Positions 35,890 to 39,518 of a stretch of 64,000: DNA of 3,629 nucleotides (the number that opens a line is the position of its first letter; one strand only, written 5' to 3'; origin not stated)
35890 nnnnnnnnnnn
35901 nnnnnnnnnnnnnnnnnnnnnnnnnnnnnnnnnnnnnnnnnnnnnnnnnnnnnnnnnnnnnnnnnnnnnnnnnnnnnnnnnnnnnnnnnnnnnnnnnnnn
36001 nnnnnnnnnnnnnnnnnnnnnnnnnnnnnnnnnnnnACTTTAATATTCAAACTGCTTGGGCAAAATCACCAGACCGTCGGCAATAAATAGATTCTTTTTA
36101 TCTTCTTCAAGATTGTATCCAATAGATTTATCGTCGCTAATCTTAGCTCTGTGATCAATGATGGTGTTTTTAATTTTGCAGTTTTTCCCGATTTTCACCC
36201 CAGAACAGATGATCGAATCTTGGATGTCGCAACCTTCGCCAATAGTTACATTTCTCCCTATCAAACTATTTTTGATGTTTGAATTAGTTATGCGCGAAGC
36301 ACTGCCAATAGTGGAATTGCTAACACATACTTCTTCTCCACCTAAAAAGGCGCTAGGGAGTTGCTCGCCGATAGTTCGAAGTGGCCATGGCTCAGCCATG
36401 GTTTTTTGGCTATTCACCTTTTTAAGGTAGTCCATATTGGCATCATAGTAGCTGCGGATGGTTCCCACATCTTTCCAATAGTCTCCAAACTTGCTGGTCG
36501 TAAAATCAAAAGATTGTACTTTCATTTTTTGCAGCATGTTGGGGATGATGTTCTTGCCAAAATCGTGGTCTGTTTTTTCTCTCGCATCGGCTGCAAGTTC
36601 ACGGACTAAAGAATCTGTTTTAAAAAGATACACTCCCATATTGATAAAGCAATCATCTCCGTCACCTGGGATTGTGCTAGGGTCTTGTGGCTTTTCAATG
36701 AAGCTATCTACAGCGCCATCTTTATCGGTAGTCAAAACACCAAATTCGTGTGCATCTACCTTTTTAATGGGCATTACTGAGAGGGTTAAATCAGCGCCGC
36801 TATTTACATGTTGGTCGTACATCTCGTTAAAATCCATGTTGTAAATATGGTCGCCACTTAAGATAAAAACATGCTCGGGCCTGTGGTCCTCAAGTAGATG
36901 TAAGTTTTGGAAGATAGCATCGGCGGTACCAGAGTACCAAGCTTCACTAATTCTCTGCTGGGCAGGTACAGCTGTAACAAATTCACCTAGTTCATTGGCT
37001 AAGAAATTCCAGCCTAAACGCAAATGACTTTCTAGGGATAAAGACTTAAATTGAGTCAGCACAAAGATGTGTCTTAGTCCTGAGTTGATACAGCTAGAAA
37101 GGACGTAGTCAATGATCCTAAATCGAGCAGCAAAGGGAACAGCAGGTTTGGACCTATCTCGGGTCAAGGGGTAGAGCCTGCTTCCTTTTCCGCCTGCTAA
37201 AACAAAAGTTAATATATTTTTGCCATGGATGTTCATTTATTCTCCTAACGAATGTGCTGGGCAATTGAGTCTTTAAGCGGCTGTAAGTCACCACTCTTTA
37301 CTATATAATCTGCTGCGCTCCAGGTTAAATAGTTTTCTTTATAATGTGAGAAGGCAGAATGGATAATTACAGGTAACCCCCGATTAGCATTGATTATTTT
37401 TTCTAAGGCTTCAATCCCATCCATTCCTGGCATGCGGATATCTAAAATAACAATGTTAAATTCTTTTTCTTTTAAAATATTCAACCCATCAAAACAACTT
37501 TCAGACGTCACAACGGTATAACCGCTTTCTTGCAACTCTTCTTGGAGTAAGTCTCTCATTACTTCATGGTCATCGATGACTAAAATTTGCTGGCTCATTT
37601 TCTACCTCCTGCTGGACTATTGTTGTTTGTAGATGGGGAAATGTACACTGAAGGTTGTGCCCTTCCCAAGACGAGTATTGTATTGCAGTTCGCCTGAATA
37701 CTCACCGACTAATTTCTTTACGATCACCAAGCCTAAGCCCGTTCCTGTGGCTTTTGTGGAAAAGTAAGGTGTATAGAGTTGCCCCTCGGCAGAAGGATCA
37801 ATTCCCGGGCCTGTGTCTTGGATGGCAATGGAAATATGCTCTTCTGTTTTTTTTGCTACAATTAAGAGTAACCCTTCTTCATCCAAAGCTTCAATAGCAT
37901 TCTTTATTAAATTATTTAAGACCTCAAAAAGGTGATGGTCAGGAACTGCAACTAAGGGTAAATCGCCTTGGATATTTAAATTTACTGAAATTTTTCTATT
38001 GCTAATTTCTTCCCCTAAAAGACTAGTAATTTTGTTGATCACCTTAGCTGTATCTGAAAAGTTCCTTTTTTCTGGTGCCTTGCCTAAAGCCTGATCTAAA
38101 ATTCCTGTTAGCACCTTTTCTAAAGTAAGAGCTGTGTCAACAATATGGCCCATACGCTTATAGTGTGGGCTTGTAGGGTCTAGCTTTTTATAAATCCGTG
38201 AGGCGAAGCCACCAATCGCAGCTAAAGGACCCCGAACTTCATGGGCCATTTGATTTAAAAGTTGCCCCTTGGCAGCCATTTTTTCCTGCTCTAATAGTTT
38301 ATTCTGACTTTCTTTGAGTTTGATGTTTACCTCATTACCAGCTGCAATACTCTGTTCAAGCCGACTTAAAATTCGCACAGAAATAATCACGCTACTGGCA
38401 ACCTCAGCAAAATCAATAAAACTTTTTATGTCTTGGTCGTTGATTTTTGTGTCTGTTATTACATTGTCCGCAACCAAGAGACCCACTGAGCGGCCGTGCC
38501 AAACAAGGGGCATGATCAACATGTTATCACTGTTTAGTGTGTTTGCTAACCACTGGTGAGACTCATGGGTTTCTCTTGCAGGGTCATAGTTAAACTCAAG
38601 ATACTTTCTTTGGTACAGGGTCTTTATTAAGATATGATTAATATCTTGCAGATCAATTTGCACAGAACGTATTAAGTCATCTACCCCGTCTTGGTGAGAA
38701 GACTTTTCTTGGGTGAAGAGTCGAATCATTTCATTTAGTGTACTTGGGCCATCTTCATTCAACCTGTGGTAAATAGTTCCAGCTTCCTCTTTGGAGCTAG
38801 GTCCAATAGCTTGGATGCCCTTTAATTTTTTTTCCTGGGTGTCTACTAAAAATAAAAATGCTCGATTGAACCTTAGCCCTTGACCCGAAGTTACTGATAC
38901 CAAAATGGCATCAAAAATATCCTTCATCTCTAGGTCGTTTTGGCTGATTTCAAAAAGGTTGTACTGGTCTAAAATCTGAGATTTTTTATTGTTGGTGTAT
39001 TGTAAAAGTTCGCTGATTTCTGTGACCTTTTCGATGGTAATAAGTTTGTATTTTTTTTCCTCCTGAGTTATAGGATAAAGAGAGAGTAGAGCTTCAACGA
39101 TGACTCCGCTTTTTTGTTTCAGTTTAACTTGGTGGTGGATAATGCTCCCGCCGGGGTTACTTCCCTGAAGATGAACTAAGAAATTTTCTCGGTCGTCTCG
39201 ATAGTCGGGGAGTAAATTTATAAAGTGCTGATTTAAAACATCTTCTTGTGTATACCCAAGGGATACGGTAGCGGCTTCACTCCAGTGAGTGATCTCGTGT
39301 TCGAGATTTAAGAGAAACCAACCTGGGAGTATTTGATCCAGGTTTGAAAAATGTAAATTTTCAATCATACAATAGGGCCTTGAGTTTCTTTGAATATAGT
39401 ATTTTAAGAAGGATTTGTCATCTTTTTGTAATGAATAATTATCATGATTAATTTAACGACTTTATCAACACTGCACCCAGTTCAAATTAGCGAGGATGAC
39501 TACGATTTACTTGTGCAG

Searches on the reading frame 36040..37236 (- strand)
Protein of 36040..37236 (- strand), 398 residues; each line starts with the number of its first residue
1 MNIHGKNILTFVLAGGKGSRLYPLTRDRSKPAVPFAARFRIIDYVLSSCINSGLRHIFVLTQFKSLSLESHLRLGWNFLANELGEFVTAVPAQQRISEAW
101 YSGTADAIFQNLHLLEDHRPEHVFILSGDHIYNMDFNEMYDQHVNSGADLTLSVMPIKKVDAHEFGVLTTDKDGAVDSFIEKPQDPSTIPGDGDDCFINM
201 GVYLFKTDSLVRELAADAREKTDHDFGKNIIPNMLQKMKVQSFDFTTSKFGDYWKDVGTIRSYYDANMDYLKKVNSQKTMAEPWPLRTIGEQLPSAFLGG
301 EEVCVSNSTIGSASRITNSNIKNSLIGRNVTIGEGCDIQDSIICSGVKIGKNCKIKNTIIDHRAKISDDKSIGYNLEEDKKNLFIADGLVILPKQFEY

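Call 25: search_protein_families(library=pfam, proteins=[window:36040-37236:-], max_evalue=0.00001)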
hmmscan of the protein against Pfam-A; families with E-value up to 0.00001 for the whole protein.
window:36040-37236:- (398 aa): 5 families
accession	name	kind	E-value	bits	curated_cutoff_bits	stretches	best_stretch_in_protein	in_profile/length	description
PF00483.29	NTP_transferase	-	8e-62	209.4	21.2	1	11-272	3-244/245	Nucleotidyl transferase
PF24894.1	Hexapep_GlmU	-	8.4e-20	71.3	23.3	1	302-388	13-99/104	GlmU-like, C-terminal hexapeptide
PF25084.1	LbH_EIF2B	-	2.3e-13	50.5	54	1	305-372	19-87/105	EIF2B subunit epsilon LbH domain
PF25247.1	LbH_GLGC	-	6.2e-11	42.8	27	0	347-395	74-127/135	GLGC left-handed parallel beta-helix domain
PF07959.18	Fucose_pyrophosphorylase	-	5.1e-06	26.1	34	0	308-369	276-338/418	Fucose pyrophosphorylase domain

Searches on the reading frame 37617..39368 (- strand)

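Call 25: search_protein_families(library=pfam, proteins=[window:37617-39368:-], max_evalue=0.00001)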
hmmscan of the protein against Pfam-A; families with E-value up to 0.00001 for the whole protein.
window:37617-39368:- (583 aa): 4 families
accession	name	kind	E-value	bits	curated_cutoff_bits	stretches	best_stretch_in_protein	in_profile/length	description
PF02518.31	HATPase_c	-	3e-21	76.4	26.4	1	479-579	5-109/111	Histidine kinase-, DNA gyrase B-, and HSP90-like ATPase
PF13426.13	PAS_9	-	2.4e-07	31.4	27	1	18-117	5-103/103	PAS domain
PF00989.32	PAS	-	1.3e-06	28.8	22.6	1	14-76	11-75/113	PAS fold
PF14501.12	HATPase_c_5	-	5.5e-06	26.7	22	1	478-565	4-90/102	GHKL domain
